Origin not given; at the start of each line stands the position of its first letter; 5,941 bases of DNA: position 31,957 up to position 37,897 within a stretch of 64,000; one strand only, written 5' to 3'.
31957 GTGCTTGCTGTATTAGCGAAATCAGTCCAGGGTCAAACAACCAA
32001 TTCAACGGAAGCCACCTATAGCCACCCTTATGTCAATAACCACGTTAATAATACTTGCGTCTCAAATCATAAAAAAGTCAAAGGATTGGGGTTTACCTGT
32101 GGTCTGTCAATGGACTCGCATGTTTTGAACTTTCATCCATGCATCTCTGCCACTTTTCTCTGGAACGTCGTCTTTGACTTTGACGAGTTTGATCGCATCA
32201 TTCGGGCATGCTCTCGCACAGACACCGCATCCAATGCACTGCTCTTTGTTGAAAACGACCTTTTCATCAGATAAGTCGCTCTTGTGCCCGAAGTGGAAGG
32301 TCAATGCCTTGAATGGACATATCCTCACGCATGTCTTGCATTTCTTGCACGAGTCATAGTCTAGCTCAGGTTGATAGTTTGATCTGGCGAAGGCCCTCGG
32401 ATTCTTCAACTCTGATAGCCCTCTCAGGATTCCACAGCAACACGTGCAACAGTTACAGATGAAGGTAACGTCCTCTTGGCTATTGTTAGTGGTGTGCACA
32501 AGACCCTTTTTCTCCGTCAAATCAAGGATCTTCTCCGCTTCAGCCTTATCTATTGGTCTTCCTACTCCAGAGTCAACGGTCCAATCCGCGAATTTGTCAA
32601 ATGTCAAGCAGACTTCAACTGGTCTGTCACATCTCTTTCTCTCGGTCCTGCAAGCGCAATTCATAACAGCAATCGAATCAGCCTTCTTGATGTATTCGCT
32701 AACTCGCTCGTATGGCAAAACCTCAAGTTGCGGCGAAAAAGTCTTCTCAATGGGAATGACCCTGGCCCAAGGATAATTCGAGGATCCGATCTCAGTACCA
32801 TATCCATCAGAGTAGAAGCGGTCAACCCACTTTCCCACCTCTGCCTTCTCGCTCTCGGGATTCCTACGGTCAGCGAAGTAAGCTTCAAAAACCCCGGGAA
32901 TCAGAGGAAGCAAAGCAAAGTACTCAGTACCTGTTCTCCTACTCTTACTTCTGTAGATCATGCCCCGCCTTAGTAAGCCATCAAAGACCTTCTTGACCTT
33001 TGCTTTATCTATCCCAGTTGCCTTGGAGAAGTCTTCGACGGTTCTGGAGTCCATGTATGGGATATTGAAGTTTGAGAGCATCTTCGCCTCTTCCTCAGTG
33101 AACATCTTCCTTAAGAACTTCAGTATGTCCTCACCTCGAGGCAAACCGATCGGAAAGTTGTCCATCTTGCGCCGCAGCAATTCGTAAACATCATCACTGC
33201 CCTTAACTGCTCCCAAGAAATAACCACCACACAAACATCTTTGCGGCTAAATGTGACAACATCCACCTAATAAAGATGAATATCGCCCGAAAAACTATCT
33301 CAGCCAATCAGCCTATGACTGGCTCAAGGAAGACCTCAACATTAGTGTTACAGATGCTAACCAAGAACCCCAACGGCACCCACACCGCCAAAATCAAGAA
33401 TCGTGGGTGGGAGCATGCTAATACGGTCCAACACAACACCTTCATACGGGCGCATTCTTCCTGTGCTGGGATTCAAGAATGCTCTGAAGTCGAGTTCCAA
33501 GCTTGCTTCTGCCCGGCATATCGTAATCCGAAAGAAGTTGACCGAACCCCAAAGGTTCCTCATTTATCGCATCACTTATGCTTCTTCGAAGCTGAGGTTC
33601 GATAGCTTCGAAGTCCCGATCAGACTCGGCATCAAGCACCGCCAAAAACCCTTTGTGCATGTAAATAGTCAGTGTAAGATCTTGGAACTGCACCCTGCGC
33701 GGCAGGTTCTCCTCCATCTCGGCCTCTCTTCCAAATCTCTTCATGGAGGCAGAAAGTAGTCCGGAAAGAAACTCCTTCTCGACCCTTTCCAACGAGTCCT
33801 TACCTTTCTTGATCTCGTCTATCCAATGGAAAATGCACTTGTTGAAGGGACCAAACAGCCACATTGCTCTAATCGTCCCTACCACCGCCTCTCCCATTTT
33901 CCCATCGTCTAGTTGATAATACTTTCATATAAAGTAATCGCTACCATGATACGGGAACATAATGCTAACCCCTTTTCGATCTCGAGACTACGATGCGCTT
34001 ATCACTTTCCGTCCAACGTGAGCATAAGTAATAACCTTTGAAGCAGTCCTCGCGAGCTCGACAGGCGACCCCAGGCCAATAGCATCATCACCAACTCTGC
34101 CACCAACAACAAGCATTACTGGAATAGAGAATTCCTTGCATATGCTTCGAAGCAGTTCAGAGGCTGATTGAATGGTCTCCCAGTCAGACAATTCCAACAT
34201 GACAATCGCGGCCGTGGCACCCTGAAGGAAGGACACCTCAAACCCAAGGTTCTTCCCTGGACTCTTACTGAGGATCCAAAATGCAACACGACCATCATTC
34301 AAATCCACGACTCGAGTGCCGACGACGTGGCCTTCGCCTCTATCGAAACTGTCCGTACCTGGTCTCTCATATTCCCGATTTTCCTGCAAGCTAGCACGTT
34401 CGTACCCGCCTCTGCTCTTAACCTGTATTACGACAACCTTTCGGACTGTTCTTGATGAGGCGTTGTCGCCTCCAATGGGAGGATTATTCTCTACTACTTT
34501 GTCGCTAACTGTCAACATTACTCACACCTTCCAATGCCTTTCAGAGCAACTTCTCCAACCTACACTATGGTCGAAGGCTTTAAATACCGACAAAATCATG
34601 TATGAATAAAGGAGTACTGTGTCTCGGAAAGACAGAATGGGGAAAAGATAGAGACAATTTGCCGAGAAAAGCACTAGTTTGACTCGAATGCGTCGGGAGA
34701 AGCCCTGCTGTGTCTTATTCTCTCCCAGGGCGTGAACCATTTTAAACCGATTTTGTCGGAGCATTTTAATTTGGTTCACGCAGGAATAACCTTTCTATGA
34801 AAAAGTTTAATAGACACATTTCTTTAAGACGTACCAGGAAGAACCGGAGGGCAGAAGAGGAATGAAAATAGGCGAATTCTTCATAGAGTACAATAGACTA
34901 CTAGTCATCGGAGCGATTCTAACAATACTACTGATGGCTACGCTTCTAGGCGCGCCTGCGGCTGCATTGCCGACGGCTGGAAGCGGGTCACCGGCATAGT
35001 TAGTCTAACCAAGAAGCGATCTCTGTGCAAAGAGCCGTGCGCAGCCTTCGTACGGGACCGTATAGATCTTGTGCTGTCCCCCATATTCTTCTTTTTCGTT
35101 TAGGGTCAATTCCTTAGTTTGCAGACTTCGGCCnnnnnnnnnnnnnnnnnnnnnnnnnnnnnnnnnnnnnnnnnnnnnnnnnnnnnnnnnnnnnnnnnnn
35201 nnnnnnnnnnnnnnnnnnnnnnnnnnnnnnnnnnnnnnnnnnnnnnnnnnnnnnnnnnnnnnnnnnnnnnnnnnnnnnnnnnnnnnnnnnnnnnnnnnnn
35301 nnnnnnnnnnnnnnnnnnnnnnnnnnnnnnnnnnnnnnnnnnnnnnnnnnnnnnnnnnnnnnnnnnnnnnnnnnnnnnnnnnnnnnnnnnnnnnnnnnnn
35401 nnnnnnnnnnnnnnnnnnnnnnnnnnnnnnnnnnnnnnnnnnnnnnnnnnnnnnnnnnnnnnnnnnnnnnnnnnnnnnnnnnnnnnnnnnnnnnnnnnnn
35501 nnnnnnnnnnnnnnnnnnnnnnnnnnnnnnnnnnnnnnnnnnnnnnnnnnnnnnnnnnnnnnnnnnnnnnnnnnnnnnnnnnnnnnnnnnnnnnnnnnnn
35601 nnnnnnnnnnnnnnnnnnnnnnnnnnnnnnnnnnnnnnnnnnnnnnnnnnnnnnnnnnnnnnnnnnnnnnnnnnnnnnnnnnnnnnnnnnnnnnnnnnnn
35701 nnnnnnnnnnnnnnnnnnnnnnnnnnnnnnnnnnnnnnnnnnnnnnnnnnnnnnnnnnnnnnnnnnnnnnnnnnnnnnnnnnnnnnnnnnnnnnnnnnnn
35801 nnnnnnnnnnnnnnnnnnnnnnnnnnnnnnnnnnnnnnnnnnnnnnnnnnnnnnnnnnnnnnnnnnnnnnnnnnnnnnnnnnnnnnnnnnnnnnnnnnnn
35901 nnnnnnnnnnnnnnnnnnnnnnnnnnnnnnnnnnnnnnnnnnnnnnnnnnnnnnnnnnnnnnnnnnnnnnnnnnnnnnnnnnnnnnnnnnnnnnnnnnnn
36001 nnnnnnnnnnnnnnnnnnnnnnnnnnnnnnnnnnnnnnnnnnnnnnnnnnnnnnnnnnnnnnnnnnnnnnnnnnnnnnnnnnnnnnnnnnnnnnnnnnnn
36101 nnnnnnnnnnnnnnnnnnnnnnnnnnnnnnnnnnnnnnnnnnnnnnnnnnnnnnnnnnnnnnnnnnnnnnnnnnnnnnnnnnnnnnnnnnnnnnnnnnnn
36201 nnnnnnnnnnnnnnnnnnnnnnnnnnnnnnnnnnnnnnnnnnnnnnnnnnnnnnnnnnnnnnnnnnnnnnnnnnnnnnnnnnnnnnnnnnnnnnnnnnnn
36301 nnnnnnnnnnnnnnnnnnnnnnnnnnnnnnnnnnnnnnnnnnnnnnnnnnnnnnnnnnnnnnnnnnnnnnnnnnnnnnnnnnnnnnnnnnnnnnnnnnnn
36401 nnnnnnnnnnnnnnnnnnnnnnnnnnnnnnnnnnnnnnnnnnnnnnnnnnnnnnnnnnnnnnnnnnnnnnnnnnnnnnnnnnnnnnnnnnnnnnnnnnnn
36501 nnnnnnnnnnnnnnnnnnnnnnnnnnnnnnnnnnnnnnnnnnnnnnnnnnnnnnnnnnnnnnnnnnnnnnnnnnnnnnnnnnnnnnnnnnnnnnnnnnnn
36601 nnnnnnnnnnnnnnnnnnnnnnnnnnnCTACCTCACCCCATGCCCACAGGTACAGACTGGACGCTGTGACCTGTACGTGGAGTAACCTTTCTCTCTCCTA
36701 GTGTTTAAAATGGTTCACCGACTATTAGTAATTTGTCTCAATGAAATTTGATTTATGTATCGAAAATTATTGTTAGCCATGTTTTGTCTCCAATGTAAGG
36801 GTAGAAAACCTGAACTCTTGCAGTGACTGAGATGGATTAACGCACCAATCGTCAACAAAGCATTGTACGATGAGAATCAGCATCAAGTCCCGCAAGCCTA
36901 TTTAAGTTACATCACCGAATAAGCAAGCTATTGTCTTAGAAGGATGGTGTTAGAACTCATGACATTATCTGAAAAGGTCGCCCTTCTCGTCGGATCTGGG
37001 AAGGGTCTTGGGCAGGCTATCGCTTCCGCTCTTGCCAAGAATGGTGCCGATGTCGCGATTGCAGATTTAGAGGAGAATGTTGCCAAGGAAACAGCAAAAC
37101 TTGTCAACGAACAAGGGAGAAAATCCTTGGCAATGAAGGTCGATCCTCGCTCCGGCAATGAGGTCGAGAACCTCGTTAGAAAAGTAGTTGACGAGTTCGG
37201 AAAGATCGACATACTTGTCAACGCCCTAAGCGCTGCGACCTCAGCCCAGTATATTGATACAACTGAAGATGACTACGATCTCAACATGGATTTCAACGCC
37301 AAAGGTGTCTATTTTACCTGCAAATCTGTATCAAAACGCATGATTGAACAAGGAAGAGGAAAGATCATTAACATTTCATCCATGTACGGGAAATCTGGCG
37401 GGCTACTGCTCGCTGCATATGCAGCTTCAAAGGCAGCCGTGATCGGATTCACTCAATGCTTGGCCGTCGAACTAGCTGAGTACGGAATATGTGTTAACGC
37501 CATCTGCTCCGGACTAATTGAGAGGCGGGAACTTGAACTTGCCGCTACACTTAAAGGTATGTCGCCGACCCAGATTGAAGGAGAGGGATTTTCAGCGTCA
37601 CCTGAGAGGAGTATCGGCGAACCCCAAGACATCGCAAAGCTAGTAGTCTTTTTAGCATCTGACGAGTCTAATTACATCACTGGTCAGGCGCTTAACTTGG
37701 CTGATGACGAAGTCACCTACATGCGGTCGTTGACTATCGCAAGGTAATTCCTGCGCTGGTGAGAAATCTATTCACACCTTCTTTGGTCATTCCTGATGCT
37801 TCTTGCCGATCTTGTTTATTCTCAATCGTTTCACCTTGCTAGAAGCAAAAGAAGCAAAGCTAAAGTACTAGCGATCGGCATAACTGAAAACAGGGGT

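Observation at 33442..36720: Candidate archaeal peptide-signalling (quorum-sensing-like) system: micro-peptide precursor, tandem-HTH regulator, shared operators and divergent pseudo-GTPase/longin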

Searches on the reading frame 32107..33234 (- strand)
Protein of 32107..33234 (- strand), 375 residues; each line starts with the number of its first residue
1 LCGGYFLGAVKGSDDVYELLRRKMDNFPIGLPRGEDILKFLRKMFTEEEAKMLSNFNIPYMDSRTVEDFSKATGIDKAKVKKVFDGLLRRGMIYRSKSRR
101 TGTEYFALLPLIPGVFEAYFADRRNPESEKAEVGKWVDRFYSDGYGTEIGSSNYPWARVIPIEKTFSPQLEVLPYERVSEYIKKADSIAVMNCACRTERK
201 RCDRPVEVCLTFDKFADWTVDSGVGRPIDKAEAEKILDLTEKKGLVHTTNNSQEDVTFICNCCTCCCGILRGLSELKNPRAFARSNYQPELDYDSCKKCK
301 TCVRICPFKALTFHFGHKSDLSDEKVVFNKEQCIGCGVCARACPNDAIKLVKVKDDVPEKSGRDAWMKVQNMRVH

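Call 3: search_protein_families(library=pfam, proteins=[window:32107-33234:-], max_evalue=0.1)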
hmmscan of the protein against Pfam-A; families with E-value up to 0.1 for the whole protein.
window:32107-33234:- (375 aa): 18 families
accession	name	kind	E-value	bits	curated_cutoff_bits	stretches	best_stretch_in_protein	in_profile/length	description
PF00037.32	Fer4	-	1.5e-15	56.7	21.1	2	326-349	1-24/24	4Fe-4S binding domain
PF13237.11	Fer4_10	-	6e-11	42.5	25.5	2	290-344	3-53/53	4Fe-4S dicluster domain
PF12838.12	Fer4_7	-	8.2e-11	42.7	27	1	295-347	1-52/52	4Fe-4S dicluster domain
PF12837.12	Fer4_6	-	2.7e-09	37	25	2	325-348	1-24/24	4Fe-4S binding domain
PF14697.11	Fer4_21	-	4.4e-08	33.6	35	2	292-350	4-59/59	4Fe-4S dicluster domain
PF12797.12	Fer4_2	-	1.5e-07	31.3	24.5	2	325-344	2-21/22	4Fe-4S binding domain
PF13187.11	Fer4_9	-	1.6e-07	31.6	27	1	296-348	2-52/52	4Fe-4S dicluster domain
PF25160.1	LdpA_Fe-S-bd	-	3.8e-07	30.2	27.6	1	300-351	7-46/49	LdpA Fe-S cluster-binding domain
PF13484.11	Fer4_16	-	4.8e-06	27.7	30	2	332-351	1-20/66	4Fe-4S double cluster binding domain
PF01978.25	TrmB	-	5.9e-06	26.5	25.6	1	62-105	21-62/68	Sugar-specific transcriptional regulator TrmB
PF13459.11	Fer4_15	-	0.0012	20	22.4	0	326-345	1-20/66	4Fe-4S single cluster domain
PF12800.12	Fer4_4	-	0.0033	18.1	24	2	294-308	2-16/17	4Fe-4S binding domain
PF12802.13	MarR_2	-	0.0079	16.8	27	0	64-100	21-57/61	MarR family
PF13183.11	Fer4_8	-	0.0088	17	27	2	331-354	3-21/68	4Fe-4S dicluster domain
PF13370.11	Fer4_13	-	0.012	16.7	24.5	0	329-345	2-18/58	4Fe-4S single cluster domain of Ferredoxin I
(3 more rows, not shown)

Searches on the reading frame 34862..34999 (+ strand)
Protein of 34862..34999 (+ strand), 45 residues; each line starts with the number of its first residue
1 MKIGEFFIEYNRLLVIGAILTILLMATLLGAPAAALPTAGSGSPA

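Call 3: search_protein_families(library=pfam, proteins=[window:34862-34999:+], max_evalue=0.1)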
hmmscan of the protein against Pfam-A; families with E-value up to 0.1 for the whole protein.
window:34862-34999:+ (45 aa): 0 families

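Call 4: search_protein_families(library=ncbifam, proteins=[window:34862-34999:+], max_evalue=0.1)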
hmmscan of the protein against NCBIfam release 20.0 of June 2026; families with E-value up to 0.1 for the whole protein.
window:34862-34999:+ (45 aa): 0 families

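Call 12: find_homologous_proteins(query=window:34862-34999:+, max_evalue=10)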
Query window:34862-34999:+ (45 aa): 2 proteins with E <= 10 among 2 candidates. Only proteins of 24 to 79 residues were searched: fused or split forms outside these lengths cannot appear, so this answer is no evidence that the protein stands alone or is whole; lengths 'longer' or 'shorter' looks for them.
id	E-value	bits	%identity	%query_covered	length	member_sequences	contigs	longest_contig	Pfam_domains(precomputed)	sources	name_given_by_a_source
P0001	1.8e-19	85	100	100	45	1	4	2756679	-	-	-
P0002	1.2e-9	55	73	89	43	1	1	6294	-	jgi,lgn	-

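Call 14: find_encoding_contigs(protein=P0002, flank=6000)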
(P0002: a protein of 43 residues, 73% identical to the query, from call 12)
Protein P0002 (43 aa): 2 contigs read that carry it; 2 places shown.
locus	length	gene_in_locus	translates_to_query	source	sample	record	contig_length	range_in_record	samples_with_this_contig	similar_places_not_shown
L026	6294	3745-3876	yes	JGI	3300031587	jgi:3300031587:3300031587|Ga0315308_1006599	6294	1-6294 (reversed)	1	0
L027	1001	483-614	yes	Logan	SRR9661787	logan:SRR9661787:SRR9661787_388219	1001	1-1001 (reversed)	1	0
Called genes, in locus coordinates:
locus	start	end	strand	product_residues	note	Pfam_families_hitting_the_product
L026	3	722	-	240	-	?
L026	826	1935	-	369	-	PF00037:Fer4 (weak), PF12838:Fer4_7, PF13187:Fer4_9, PF13237:Fer4_10 (weak), PF14697:Fer4_21 (weak), PF25160:LdpA_Fe-S-bd (weak), PF00037:Fer4, PF12837:Fer4_6 (weak), +3 more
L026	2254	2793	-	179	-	-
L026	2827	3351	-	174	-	-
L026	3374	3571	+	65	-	-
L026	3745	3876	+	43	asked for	-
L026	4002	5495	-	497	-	PF13412:HTH_24 (faint), PF12802:MarR_2 (faint)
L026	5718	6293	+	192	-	?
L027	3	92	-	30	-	?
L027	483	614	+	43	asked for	-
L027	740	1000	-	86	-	?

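Call 15: find_encoding_contigs(protein=P0001, flank=6000)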
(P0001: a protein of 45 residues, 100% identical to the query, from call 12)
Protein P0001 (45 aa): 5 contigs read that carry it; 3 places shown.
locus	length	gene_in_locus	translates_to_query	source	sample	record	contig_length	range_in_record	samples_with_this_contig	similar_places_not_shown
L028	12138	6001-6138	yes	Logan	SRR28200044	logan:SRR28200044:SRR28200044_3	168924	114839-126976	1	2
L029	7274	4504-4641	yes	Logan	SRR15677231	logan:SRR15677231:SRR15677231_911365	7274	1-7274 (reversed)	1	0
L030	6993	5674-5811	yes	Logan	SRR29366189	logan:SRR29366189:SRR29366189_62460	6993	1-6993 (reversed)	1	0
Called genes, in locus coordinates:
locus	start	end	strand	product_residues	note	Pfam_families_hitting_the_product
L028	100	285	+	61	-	-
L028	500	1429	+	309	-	PF00005:ABC_tran, PF13304:AAA_21, PF13732:DrrA1-3_C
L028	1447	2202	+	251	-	PF01061:ABC2_membrane, PF12698:ABC2_membrane_3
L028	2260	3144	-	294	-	PF01569:PAP2, PF14378:PAP2_3 (weak)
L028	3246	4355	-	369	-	PF00037:Fer4 (weak), PF12838:Fer4_7, PF13187:Fer4_9, PF13237:Fer4_10, PF14697:Fer4_21 (weak), PF25160:LdpA_Fe-S-bd (weak), PF00037:Fer4, PF12797:Fer4_2 (weak), +3 more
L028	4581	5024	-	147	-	-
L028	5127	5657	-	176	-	-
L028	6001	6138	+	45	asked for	-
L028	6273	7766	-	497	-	PF13412:HTH_24 (faint)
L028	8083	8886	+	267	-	PF00106:adh_short, PF13561:adh_short_C2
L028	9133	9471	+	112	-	PF00190:Cupin_1 (weak), PF07883:Cupin_2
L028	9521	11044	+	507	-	PF00370:FGGY_N, PF02782:FGGY_C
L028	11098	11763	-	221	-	-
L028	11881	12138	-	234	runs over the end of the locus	PF04199:Cyclase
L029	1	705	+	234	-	?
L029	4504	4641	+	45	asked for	-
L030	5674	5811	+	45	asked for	-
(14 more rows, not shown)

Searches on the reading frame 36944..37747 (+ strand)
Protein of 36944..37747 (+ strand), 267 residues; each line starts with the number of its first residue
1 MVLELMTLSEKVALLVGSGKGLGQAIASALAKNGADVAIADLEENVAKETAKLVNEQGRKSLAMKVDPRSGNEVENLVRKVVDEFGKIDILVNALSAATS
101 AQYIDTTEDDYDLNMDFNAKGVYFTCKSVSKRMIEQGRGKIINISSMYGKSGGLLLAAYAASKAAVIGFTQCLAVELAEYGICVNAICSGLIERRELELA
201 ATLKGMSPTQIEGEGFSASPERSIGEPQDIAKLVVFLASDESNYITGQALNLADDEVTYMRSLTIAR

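Call 3: search_protein_families(library=pfam, proteins=[window:36944-37747:+], max_evalue=0.1)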
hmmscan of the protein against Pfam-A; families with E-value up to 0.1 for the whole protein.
window:36944-37747:+ (267 aa): 7 families
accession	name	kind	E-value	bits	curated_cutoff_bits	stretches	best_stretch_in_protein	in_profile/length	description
PF13561.12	adh_short_C2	-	2.5e-55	188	27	1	20-250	6-229/236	Enoyl-(Acyl carrier protein) reductase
PF00106.31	adh_short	-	5.8e-50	169.9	26.6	1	11-193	1-183/195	short chain dehydrogenase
PF08659.16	KR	-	9.6e-05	22.8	22.6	1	14-170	4-160/180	KR domain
PF03686.19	UPF0146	-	0.0046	17.3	26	1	16-55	18-57/129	Uncharacterised protein family (UPF0146)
PF02737.24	3HCDH_N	-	0.013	15.9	22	1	16-61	5-49/180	3-hydroxyacyl-CoA dehydrogenase, NAD binding domain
PF03853.21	YjeF_N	-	0.015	15.7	24.9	1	8-97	24-109/169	YjeF-related protein N-terminus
PF02534.20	T4SS-DNA_transf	-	0.074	12.3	20.1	1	17-71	54-105/468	Type IV secretory system Conjugative DNA transfer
